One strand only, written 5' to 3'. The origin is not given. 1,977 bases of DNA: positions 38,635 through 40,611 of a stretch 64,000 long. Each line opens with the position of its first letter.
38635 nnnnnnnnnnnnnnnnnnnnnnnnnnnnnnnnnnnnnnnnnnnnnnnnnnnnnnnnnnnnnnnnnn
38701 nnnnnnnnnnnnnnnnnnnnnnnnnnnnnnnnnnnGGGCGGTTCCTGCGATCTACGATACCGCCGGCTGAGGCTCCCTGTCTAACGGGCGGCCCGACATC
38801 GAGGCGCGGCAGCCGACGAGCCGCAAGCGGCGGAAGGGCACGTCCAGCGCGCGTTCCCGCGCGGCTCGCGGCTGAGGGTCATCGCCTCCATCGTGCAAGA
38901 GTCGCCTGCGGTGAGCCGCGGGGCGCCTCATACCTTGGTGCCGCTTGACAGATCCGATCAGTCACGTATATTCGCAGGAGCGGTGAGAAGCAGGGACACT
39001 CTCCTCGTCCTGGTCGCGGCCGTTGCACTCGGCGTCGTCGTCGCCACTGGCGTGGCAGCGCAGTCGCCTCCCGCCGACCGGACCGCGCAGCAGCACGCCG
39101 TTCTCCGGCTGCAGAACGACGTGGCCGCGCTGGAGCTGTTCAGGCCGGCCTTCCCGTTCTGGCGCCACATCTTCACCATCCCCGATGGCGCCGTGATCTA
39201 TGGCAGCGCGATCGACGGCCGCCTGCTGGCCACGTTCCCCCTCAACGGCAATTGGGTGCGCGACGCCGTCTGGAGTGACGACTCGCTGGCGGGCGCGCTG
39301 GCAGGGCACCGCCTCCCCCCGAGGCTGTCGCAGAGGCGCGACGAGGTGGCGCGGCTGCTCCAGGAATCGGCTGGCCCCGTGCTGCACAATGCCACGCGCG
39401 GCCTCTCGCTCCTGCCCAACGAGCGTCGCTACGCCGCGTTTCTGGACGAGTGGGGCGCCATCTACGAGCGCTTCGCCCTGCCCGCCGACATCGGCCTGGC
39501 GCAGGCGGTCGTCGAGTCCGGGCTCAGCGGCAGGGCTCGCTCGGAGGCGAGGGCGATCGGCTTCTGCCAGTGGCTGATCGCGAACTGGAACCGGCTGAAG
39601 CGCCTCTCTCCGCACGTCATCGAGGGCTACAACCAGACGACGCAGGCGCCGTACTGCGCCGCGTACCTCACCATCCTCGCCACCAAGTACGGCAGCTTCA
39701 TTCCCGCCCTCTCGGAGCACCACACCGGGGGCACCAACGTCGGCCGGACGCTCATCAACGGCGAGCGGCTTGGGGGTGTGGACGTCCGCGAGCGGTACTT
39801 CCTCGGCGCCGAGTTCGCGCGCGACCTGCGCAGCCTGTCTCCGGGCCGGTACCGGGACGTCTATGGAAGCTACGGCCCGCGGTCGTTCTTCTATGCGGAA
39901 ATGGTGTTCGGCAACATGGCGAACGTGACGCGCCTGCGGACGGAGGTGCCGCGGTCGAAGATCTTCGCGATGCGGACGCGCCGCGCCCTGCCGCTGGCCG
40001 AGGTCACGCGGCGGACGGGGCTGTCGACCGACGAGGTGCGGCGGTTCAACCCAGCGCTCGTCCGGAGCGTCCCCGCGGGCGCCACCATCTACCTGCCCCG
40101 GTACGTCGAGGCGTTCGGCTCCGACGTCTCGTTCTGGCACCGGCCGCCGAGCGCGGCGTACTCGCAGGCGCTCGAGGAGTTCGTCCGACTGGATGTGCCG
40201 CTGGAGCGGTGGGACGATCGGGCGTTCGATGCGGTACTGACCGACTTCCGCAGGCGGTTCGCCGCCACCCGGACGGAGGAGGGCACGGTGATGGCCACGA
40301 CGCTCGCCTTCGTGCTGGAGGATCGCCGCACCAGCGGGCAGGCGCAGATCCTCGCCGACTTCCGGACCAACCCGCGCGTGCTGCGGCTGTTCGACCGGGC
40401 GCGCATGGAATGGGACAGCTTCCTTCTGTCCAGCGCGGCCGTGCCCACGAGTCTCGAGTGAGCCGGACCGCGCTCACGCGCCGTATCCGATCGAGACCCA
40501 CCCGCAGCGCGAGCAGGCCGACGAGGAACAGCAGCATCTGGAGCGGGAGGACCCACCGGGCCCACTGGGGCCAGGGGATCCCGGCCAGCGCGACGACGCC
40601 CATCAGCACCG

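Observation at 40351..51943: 11.4-kb mosaic island bracketed by a 111-nt direct repeat of a gene's 3' end, with no recognisable integrase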

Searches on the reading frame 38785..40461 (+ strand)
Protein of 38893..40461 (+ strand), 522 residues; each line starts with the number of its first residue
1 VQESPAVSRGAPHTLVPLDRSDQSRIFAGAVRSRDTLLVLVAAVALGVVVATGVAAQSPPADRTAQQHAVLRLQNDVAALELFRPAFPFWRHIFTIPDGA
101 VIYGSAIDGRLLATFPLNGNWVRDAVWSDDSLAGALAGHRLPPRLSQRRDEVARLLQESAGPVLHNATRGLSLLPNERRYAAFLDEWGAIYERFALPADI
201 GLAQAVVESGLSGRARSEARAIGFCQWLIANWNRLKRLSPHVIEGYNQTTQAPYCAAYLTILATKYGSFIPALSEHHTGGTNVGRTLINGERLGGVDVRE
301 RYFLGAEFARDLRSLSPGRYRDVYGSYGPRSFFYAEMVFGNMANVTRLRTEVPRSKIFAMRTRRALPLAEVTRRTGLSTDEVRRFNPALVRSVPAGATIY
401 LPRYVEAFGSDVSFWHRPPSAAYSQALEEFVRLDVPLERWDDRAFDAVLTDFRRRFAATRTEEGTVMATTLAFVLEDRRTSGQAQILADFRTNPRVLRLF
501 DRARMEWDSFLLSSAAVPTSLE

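Call 9: search_protein_families(library=pfam, proteins=[window:38893-40461:+], max_evalue=0.01)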
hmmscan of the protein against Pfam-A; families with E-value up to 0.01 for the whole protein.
window:38893-40461:+ (522 aa): 0 families

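Call 11: find_homologous_proteins(query=window:38893-40461:+)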
Query window:38893-40461:+ (522 aa): 2338 proteins with E <= 0.001 among 8000 candidates; the best 120 are listed.
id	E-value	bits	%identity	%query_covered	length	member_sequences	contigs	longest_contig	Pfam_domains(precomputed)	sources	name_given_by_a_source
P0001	2.0e-232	791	75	89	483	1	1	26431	-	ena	-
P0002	3.2e-230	783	74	87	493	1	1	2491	-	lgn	-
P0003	2.7e-224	764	71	91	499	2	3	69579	-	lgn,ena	-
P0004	6.2e-220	749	67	93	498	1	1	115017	-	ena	-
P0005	1.7e-219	748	71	87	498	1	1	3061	-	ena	-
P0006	4.6e-219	747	69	91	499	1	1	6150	-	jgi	jgi:hypothetical protein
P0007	1.5e-218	745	72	85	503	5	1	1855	-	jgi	jgi:hypothetical protein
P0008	1.5e-218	745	69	92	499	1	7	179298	-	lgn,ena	-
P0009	1.9e-218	745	66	94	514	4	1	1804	-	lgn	-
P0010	6.4e-218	743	72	86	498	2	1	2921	-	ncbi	-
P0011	2.4e-217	741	70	87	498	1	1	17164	-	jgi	jgi:hypothetical protein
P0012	2.6e-217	741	69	91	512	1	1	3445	-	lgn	-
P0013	1.8e-216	738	66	92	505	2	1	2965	-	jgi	jgi:hypothetical protein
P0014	2.3e-216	738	69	89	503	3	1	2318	-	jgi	jgi:hypothetical protein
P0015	3.6e-216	737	70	86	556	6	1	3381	-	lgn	-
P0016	2.5e-215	734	68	92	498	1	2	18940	PF01464.26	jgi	jgi:hypothetical protein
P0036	3.5e-210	717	66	92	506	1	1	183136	PF01464.26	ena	-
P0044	2.0e-209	715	68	87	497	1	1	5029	PF01464.26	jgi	jgi:hypothetical protein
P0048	3.2e-209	714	65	92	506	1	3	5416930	PF01464.26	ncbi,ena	-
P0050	3.5e-209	714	66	91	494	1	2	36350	PF01464.26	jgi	jgi:hypothetical protein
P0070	7.4e-207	706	65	90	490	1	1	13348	PF01464.26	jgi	jgi:hypothetical protein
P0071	8.0e-207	706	65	92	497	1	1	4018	PF01464.26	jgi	jgi:hypothetical protein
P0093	8.3e-203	693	65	93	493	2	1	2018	PF01464.26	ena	-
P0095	1.5e-202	692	68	84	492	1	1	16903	PF01464.26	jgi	jgi:hypothetical protein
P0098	1.3e-201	689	62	93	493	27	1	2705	PF01464.26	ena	-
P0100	1.7e-201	689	65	86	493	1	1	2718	PF01464.26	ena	-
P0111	3.3e-200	684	64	88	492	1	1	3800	PF01464.26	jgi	jgi:hypothetical protein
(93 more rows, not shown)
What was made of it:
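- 38893..40461 (+): LT gene: conserved Vicinamibacterales protein with a divergent SLT-like domain and a LysM-like segment. The true start is probably downstream of 38893. 2338 homologues, best 75% identity (call 11).
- On SLT lytic transglycosylase (PF01464), for the 522-aa 'LT' gene: 13 of the 120 listed homologues carry a precomputed PF01464 annotation (call 11).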

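Call 12: find_encoding_contigs(protein=P0001, flank=10000, max_places=2)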
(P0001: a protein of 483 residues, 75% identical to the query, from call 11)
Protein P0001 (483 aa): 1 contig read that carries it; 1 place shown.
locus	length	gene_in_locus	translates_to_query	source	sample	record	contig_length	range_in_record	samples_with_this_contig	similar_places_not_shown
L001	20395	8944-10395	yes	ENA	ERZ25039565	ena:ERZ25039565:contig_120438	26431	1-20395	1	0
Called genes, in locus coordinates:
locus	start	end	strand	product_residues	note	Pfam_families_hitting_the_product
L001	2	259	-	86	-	?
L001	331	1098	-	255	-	PF13360:PQQ_2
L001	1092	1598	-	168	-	PF13360:PQQ_2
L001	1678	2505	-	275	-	-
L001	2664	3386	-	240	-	-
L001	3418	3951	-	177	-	PF07715:Plug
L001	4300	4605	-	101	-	-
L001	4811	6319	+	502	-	PF13360:PQQ_2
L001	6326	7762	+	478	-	PF01011:PQQ (faint), PF13360:PQQ_2 (weak), PF13570:Beta-prop_ACSF4, PF13360:PQQ_2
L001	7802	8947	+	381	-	-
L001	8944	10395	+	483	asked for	-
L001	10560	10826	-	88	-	-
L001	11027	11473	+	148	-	-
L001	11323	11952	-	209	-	PF00999:Na_H_Exchanger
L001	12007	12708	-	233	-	-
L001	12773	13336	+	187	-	-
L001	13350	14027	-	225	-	-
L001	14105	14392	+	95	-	-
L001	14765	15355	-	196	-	-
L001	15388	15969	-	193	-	-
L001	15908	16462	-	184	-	-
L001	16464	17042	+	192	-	-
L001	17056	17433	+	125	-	PF12704:MacB_PCD (weak)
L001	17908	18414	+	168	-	-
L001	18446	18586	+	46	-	-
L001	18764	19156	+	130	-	-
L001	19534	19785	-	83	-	-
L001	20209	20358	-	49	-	-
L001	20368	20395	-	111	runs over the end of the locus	PF13360:PQQ_2 (faint)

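Call 13: find_encoding_contigs(protein=P0003, flank=10000, max_places=2)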
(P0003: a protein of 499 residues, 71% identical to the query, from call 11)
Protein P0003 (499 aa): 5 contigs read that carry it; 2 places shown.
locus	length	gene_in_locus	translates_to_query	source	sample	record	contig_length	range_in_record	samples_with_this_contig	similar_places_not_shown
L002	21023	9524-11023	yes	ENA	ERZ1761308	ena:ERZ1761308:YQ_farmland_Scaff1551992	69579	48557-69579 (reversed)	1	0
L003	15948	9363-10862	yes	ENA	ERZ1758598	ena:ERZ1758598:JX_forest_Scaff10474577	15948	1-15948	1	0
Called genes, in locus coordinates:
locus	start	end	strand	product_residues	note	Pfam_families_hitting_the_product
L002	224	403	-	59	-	PF00027:cNMP_binding (weak)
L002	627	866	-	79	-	-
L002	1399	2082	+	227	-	-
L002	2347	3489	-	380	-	-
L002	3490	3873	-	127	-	PF19649:DUF6152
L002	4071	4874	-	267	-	-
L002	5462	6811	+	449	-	-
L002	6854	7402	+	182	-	-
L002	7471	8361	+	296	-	PF24741:AlkZ-rel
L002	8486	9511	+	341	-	PF13413:HTH_25, PF13560:HTH_31 (faint), PF13492:GAF_3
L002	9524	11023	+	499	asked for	-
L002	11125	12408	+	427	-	PF01436:NHL (faint), PF17170:DUF5128 (faint)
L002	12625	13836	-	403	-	PF03079:ARD (faint), PF07883:Cupin_2 (faint), PF12852:Cupin_6 (faint), PF02311:AraC_binding (faint)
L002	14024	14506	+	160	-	PF00903:Glyoxalase, PF13669:Glyoxalase_4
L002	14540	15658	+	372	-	PF08450:SGL (faint), PF06739:SBBP (faint), PF17170:DUF5128 (weak), PF01436:NHL (weak)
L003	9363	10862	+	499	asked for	-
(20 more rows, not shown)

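Call 14: find_encoding_contigs(protein=P0004, flank=10000, max_places=2)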
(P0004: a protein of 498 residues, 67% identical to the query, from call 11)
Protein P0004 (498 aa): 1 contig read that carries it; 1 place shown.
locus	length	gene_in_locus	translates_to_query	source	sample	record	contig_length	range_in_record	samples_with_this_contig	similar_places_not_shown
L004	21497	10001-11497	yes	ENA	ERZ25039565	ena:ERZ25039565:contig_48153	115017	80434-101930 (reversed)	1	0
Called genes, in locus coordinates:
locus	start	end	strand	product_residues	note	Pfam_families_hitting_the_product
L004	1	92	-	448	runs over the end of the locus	PF00034:Cytochrom_C (weak), PF21419:RoxA-like_Cyt-c (weak)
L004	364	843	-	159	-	PF03928:HbpS-like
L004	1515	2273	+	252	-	PF06739:SBBP (faint), PF17170:DUF5128, PF01436:NHL (weak)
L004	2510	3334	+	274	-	PF00924:MS_channel_2nd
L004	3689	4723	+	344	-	PF13413:HTH_25, PF13492:GAF_3 (weak)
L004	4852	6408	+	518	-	PF00005:ABC_tran, PF13304:AAA_21 (faint), PF00005:ABC_tran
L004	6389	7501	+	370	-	PF02653:BPD_transp_2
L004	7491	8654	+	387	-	PF13407:Peripla_BP_4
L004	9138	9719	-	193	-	PF00578:AhpC-TSA, PF08534:Redoxin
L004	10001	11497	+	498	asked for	-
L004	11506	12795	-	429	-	PF00903:Glyoxalase, PF07228:SpoIIE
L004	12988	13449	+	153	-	PF25183:OMP_b-brl_4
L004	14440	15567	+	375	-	PF00112:Peptidase_C1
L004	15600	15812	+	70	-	-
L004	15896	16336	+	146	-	-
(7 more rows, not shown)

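Call 19: search_protein_families(library=pfam, alignment_id=A2, max_evalue=0.01)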
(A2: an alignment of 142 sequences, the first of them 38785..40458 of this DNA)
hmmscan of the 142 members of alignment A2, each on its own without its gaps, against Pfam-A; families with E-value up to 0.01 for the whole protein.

A. member 1, window:38785-40458:+ (558 aa): 0 families

B. families by the number of members that match (of 142 scanned): 21 families
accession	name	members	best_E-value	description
PF03606.21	DcuC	2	1.5e-47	C4-dicarboxylate anaerobic carrier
PF02310.24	B12-binding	1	1.3e-28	B12 binding domain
PF01464.25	SLT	1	2.3e-21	Transglycosylase SLT domain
PF25583.1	WCX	1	1.8e-20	WCX domain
PF13649.12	Methyltransf_25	1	3.9e-12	Methyltransferase domain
PF08241.18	Methyltransf_11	1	5e-11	Methyltransferase domain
PF18480.7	DUF5615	1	2.9e-10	Domain of unknown function (DUF5615)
PF13489.12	Methyltransf_23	1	1.4e-09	Methyltransferase domain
PF08242.18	Methyltransf_12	1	3.4e-09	Methyltransferase domain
PF13191.12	AAA_16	1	1.5e-08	AAA ATPase domain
PF04255.20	DUF433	1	1.7e-08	Protein of unknown function (DUF433)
PF13401.12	AAA_22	1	1e-07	AAA domain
PF13847.12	Methyltransf_31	1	2.9e-07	Methyltransferase domain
PF03553.21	Na_H_antiporter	1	6.2e-07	Na+/H+ antiporter family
PF13424.12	TPR_12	1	2.7e-06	Tetratricopeptide repeat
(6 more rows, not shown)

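Call 20: search_protein_families(library=phrogs, alignment_id=A2, max_evalue=0.001)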
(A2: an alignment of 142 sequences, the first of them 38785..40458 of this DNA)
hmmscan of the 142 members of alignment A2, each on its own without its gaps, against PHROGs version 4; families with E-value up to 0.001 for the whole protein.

A. member 1, window:38785-40458:+ (558 aa): 0 families

B. families by the number of members that match (of 142 scanned): 19 families
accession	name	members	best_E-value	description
phrog_669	-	1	4.3e-24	endolysin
phrog_2013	-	1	4.6e-20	lytic tail protein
phrog_28504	-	1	1.2e-16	lytic tail fiber protein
phrog_14342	-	1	2.6e-14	lytic tail fiber protein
phrog_21143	-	1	6.5e-14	lytic tail fiber protein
phrog_13449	-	1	5e-13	transglycosylase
phrog_342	-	1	5.6e-13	internal virion protein with endolysin domain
phrog_32437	-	1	6.1e-09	-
phrog_28014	-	1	1.2e-08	-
phrog_12507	-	1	4.2e-06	transglycosylase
phrog_4752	-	1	6.5e-06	tRNA methyltransferase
phrog_4067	-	1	1.2e-05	transglycosylase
phrog_19349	-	1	1.4e-05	-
phrog_13530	-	1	0.00019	-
phrog_28981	-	1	0.0002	transglycosylase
phrog_296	-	1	0.00029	DNA transposition protein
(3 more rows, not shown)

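Call 30: find_related_loci(query=window:38893-40461:+, collection=genome_contigs, flank=10000)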
Query window:38893-40461:+ (522 aa) in genome_contigs; peptide patterns used: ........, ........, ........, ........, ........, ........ (x = any residue, [..] = any of these).
291 stretches matched a pattern; 3 encode a relative of the query (tblastn E <= 1e-3); 3 distinct loci.
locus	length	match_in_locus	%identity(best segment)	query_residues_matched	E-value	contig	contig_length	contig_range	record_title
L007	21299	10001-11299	64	71-503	8e-178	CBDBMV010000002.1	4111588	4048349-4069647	MAG: Vicinamibacterales bacterium isolate 2187f636-645f-436b-8049-49ee8fb927be genome assembly, contig: contig_2, whole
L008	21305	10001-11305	59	72-506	7e-172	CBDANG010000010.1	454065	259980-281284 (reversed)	MAG: Longimicrobiales bacterium isolate 4ff8b307-611f-46ce-b64a-39cb625f8d25 genome assembly, contig: contig_10, whole g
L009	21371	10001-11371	64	55-511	0e+0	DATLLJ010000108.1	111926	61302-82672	MAG TPA_asm: Vicinamibacterales bacterium isolate SMAG_U13745 k141_1982080, whole genome shotgun sequence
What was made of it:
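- Tried and rejected: The single-protein scan of genome_contigs returned only 3 LT loci (call 30).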

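Call 47: find_related_loci(query=A5, collection=metagenome_contigs, flank=10000)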
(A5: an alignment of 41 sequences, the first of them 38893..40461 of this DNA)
Query A5 (522 aa) in metagenome_contigs; peptide patterns used: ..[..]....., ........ (x = any residue, [..] = any of these).
470 stretches matched a pattern; 431 encode a relative of the query (tblastn E <= 1e-3); the best 80 are kept; 80 distinct loci.
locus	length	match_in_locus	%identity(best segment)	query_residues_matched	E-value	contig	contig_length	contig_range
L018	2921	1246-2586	72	64-510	0e+0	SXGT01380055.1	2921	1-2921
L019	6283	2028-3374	70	60-508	0e+0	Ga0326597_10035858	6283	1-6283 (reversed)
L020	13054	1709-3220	66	20-522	0e+0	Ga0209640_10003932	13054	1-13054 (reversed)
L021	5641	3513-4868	70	65-516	0e+0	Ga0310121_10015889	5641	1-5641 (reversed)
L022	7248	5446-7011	62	18-513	0e+0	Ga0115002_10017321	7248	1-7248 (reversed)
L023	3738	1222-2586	68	66-520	0e+0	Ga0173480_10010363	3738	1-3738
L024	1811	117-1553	67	44-516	0e+0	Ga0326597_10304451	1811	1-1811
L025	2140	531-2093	62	19-514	0e+0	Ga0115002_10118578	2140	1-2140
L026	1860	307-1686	68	61-516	0e+0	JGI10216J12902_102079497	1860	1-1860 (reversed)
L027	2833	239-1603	68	66-520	0e+0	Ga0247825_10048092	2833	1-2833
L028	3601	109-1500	67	52-514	0e+0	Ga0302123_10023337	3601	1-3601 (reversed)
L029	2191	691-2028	69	65-510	0e+0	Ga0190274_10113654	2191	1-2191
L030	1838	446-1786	68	68-514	0e+0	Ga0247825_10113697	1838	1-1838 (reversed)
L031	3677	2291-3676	67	60-520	0e+0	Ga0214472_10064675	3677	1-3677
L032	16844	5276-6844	61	18-518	0e+0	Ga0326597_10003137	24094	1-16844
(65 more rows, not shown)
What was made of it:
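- Tried and rejected: The alignment-based metagenome scan gave 80 (call 47).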

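Call 53: find_encoding_contigs(protein=P0002, flank=10000, max_places=3)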
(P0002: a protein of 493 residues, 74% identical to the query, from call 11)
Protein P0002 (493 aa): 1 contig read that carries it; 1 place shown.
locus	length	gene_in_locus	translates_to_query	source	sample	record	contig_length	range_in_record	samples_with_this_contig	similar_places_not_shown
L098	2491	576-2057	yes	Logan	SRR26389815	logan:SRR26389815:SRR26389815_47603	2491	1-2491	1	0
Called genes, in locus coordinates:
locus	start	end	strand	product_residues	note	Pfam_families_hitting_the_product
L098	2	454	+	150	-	?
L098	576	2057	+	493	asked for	-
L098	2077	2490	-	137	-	?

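Call 57: search_protein_families(library=ncbifam, proteins=[window:38893-40461:+], max_evalue=0.01)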
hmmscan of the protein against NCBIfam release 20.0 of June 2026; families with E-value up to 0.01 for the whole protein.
window:38893-40461:+ (522 aa): 0 families

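Call 77: search_solved_structures(query=A5, max_evalue=0.01)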
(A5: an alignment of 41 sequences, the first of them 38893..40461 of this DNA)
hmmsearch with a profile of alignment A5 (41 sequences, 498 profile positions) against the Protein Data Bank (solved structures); distinct sequences matched with E-value up to 0.01: 1.
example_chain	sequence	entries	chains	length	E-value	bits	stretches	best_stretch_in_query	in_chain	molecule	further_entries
8rhe_A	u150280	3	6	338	0.00012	23.8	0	334-374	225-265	LysM peptidoglycan-binding domain-containing protein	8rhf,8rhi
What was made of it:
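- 38893..40461 (+): The family profile hits a LysM protein, 8rhe (call 77).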

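Call 80: search_protein_families(library=pfam, alignment_id=A5, max_evalue=1)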
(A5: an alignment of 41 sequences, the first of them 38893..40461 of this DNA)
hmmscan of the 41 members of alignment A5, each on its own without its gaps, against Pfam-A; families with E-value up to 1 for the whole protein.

A. member 1, window:38893-40461:+ (522 aa): 1 family
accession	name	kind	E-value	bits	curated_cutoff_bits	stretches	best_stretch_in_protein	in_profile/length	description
PF01464.25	SLT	-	0.012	15.6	21.3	1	194-286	10-104/117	Transglycosylase SLT domain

B. families by the number of members that match (of 41 scanned): 17 families
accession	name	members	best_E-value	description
PF01464.25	SLT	41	9.8e-06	Transglycosylase SLT domain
PF23577.1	LysM_RLK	12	0.0067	LysM domain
PF09339.16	HTH_IclR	7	0.0075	IclR helix-turn-helix domain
PF01832.25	Glucosaminidase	6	0.18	Mannosyl-glycoprotein endo-beta-N-acetylglucosaminidase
PF13542.12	HTH_Tnp_ISL3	4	0.043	Helix-turn-helix domain of transposase family ISL3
PF04545.22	Sigma70_r4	2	0.0026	Sigma-70, region 4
PF20959.2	BibA_N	2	0.082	BibA adhesin stalk domain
PF08281.18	Sigma70_r4_2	1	0.017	Sigma-70, region 4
PF15196.11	Harakiri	1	0.018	Activator of apoptosis harakiri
PF21616.3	Topo-V_HhH_2_2nd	1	0.025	Topoisomerase V, second (HhH)2 tandem domain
PF03752.18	ALF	1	0.052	Short repeats of unknown function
PF23753.1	TPR_WDR11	1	0.069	WDR11 TPR domain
PF21919.2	P23-45_portal_barrel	1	0.088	Phage P23-45 portal protein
PF13343.11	SBP_bac_6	1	0.098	Bacterial extracellular solute-binding protein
PF13480.13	Acetyltransf_6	1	0.16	Acetyltransferase (GNAT) domain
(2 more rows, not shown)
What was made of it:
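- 38893..40461 (+): All 41 aligned members hit PF01464 weakly (best 9.8e-6); the window protein scores 0.012 at residues 194-286 (call 80).
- On SLT lytic transglycosylase (PF01464), for the 522-aa 'LT' gene: All 41 family members hit weakly, best 9.8e-6 (call 80).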
